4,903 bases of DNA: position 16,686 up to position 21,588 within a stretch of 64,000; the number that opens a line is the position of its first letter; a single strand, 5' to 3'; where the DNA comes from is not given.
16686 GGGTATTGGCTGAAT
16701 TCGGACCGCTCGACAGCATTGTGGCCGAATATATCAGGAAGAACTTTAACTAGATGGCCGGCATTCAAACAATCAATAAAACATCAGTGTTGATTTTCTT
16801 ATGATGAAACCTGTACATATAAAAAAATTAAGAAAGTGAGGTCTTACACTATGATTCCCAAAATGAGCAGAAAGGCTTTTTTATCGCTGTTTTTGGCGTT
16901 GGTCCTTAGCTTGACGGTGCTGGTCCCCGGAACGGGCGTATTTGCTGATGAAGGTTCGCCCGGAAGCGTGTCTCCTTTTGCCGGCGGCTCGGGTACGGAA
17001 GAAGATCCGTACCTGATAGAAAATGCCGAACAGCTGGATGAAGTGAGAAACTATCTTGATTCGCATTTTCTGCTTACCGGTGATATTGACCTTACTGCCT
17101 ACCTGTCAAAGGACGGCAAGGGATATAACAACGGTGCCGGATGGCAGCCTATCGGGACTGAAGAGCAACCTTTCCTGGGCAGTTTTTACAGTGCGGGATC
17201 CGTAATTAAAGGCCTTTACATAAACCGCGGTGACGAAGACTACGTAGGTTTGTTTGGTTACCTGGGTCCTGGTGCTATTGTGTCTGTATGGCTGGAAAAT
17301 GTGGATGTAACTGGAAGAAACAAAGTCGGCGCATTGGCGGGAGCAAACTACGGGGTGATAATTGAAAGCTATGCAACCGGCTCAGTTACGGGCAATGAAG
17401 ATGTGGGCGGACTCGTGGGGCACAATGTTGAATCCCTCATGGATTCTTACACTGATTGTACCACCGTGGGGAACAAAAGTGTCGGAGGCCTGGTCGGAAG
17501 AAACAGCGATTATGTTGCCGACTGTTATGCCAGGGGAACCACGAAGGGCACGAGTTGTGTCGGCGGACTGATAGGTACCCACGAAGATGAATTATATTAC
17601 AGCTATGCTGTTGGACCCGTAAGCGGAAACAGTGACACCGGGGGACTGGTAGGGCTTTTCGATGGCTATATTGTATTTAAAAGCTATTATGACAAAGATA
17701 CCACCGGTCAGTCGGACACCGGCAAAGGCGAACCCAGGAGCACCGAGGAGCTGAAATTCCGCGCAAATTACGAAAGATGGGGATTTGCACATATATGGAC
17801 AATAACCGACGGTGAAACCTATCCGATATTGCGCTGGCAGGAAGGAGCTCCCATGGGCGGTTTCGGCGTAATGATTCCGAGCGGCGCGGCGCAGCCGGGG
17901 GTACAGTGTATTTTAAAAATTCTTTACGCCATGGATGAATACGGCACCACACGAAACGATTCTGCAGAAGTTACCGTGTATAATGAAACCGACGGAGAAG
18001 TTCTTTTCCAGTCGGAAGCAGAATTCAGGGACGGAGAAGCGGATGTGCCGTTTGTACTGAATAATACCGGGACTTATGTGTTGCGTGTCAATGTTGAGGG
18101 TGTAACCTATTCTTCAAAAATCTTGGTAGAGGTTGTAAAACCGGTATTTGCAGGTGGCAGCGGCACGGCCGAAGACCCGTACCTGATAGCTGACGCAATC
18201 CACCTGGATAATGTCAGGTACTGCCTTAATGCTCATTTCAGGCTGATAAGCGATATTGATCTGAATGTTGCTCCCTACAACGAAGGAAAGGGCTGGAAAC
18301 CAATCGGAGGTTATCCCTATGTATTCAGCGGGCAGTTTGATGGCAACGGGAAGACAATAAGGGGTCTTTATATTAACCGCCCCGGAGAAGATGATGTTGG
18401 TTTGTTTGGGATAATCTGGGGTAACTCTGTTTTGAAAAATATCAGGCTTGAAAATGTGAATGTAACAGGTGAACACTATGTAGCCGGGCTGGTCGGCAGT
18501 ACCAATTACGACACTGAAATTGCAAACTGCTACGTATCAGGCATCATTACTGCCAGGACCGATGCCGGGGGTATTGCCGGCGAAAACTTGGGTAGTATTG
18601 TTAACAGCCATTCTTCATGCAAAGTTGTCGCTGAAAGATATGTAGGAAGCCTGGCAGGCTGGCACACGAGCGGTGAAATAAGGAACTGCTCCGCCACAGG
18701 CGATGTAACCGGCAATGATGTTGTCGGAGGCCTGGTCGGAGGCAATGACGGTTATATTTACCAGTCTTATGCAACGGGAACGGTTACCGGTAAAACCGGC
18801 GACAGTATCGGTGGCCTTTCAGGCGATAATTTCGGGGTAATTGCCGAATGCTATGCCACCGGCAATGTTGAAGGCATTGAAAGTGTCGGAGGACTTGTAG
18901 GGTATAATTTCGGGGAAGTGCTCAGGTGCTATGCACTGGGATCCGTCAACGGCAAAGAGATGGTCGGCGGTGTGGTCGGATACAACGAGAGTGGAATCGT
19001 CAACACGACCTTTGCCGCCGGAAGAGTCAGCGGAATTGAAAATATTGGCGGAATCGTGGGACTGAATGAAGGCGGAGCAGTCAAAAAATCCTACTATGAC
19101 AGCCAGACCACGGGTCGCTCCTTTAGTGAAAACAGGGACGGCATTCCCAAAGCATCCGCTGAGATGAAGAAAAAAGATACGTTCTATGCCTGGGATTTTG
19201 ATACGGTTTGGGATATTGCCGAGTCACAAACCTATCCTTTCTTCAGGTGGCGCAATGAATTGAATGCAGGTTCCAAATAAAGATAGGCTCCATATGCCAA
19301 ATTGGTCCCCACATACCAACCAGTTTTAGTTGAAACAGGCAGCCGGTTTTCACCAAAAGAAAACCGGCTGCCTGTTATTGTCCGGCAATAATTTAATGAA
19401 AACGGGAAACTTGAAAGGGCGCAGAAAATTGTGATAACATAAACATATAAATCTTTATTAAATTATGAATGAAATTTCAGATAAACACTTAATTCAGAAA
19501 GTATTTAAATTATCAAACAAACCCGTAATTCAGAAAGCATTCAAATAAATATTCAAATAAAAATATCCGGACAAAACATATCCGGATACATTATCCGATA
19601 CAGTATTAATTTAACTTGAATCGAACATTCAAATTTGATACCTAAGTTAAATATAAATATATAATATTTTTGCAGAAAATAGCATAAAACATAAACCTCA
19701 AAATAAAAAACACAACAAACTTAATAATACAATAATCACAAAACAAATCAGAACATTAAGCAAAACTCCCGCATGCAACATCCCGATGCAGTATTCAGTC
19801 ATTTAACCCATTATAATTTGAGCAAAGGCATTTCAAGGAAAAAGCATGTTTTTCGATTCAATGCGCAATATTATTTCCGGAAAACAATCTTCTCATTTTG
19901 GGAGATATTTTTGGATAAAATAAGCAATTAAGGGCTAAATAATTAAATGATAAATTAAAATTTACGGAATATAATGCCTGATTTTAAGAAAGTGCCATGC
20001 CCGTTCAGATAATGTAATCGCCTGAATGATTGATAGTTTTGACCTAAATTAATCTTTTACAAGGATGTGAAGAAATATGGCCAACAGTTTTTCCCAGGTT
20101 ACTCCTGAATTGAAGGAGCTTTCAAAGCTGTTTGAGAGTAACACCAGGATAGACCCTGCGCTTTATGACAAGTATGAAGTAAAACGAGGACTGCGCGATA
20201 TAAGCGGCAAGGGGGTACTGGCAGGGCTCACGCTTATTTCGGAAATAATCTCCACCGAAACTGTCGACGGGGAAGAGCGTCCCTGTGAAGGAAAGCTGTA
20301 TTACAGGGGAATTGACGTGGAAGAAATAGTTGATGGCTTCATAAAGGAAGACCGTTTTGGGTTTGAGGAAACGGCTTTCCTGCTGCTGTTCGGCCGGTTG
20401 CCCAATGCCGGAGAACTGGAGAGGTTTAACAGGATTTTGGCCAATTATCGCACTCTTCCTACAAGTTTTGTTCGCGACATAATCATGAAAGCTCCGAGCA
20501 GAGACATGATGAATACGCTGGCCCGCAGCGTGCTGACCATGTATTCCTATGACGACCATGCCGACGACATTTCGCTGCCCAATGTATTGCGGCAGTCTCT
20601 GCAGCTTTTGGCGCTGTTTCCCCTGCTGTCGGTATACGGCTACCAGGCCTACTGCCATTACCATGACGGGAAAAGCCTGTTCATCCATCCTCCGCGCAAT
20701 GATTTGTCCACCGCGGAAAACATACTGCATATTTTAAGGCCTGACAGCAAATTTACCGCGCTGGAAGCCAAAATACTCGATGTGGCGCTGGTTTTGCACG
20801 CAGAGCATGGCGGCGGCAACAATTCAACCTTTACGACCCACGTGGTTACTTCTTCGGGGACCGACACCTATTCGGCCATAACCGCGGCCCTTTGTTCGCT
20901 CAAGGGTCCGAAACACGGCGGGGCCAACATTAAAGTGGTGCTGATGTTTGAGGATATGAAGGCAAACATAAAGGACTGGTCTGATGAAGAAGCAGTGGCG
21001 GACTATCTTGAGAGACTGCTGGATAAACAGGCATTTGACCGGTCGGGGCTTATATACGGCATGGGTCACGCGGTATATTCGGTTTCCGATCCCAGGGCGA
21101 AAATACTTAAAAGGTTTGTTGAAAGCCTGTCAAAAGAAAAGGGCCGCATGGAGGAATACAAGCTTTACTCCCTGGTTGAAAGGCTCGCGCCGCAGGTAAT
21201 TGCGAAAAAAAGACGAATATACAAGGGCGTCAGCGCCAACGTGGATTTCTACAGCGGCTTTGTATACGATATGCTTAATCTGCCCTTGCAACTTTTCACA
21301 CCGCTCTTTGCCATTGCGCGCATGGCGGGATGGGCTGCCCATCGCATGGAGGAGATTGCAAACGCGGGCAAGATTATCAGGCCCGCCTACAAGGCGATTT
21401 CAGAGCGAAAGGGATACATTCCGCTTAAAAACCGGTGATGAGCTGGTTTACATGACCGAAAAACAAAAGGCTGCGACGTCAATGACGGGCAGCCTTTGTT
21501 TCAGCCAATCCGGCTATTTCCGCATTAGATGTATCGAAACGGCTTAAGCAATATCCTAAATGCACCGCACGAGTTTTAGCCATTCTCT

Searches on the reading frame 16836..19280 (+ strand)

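Call 73: search_protein_families(library=pfam, proteins=[window:16836-19280:+], max_evalue=0.00001)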
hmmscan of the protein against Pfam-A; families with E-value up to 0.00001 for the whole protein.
window:16836-19280:+ (814 aa): 1 family
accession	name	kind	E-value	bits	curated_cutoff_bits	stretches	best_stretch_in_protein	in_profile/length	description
PF07581.17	Glug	-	7e-35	117.5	20.5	1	601-625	3-28/28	The GLUG motif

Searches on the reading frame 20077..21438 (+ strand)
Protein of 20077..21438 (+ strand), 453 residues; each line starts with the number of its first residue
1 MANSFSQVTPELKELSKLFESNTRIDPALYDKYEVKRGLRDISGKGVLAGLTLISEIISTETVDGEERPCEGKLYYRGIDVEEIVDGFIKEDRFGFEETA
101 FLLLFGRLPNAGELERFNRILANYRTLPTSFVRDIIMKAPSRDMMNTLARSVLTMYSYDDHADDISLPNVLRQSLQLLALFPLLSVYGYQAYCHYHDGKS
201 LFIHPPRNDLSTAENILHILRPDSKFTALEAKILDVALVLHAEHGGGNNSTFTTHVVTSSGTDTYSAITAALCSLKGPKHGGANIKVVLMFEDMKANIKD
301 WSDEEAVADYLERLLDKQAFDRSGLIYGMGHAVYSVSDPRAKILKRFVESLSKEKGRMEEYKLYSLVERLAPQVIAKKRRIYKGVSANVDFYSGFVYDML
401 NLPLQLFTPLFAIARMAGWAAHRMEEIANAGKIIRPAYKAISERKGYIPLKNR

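Call 73: search_protein_families(library=pfam, proteins=[window:20077-21438:+], max_evalue=0.00001)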
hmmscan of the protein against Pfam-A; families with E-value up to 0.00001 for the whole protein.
window:20077-21438:+ (453 aa): 1 family
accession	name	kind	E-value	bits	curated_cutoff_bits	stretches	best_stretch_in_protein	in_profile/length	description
PF00285.26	Citrate_synt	-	5.1e-117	391.3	27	1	45-437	3-357/357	Citrate synthase, C-terminal domain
